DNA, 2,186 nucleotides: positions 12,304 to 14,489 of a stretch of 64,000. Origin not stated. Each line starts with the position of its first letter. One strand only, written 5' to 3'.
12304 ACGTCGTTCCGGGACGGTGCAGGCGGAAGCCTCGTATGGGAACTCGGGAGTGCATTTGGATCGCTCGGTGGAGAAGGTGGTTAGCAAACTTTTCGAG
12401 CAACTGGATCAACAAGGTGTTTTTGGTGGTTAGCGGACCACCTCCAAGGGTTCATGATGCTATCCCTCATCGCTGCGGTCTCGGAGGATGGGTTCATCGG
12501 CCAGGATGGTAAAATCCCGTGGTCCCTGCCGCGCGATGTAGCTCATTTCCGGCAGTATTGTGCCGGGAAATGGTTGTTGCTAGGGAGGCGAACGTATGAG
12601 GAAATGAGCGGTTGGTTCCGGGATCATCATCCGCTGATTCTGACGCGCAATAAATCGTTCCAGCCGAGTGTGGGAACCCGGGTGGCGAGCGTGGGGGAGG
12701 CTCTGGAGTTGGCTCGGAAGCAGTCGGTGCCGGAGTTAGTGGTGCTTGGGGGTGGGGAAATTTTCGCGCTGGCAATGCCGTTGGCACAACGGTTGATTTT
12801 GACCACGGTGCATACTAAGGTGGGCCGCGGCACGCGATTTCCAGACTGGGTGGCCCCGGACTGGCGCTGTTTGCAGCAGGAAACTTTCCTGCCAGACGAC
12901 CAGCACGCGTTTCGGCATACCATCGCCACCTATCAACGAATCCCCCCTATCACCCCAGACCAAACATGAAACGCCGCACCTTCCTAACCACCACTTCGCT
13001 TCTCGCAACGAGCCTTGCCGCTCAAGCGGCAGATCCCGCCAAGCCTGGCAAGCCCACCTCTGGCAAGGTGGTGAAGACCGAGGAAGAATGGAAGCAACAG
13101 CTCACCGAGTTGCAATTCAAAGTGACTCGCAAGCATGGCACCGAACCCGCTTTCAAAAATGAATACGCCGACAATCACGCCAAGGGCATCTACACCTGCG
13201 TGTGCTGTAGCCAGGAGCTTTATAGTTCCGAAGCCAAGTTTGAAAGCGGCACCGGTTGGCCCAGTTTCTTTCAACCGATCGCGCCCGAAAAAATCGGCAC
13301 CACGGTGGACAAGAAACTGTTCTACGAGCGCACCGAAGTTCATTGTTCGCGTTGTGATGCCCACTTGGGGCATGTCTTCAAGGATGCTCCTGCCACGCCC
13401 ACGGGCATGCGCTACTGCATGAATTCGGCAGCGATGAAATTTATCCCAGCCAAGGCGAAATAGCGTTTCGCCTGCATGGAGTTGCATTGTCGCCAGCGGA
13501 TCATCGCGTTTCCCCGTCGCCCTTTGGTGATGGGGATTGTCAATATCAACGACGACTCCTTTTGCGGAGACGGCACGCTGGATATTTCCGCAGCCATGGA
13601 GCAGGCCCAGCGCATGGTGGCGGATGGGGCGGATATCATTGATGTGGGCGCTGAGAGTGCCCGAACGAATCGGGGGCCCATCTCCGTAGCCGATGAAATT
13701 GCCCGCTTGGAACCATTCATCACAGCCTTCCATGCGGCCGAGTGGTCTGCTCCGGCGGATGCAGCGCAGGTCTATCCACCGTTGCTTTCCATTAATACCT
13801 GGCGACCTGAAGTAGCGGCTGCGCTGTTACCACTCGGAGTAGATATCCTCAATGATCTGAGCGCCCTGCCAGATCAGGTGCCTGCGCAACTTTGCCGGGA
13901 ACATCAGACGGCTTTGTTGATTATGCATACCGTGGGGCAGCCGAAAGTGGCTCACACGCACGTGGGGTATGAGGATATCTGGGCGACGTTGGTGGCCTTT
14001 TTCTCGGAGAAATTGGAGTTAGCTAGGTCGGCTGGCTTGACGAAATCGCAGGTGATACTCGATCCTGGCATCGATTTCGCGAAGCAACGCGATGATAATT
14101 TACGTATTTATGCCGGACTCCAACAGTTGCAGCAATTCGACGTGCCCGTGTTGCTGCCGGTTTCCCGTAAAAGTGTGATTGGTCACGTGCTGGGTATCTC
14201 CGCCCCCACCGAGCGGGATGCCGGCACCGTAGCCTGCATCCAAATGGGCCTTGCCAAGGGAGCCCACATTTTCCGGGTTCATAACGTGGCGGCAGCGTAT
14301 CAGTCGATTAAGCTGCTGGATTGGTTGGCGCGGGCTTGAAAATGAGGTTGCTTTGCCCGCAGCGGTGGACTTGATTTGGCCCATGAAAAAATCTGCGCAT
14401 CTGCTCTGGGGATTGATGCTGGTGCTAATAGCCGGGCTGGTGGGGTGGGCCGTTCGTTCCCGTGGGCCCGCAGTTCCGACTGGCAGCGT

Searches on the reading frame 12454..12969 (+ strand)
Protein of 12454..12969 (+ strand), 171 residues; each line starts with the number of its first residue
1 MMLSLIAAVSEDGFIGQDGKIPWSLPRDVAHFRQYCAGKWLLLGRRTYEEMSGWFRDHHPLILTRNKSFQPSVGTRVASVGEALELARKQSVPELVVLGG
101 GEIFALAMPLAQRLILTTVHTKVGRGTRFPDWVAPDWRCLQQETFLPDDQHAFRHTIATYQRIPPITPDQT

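Call 76: search_protein_families(library=pfam, proteins=[window:12454-12969:+], max_evalue=0.0001)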
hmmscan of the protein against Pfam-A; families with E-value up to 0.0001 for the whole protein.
window:12454-12969:+ (171 aa): 1 family
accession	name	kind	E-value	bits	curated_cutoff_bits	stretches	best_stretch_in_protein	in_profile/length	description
PF00186.24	DHFR_1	-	3.5e-37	128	25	1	2-162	1-159/159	Dihydrofolate reductase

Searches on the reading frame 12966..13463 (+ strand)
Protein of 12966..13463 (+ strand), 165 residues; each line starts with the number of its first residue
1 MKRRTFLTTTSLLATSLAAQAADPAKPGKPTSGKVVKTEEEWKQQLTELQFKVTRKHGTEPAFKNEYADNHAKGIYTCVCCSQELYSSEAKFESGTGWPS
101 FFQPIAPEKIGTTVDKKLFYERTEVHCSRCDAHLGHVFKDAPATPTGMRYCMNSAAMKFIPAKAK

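Call 76: search_protein_families(library=pfam, proteins=[window:12966-13463:+], max_evalue=0.0001)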
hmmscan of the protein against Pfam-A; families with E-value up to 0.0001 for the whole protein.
window:12966-13463:+ (165 aa): 1 family
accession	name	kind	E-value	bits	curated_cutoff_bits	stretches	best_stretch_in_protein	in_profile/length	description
PF01641.26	SelR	-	4.2e-51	172.2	24.9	1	46-161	1-116/116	SelR domain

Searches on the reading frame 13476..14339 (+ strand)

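Call 76: search_protein_families(library=pfam, proteins=[window:13476-14339:+], max_evalue=0.0001)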
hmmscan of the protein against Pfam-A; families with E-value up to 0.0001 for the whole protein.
window:13476-14339:+ (287 aa): 1 family
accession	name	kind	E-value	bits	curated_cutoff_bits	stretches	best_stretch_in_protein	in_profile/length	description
PF00809.28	Pterin_bind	-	3.4e-59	200.9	25.5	1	19-269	1-244/244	Pterin binding enzyme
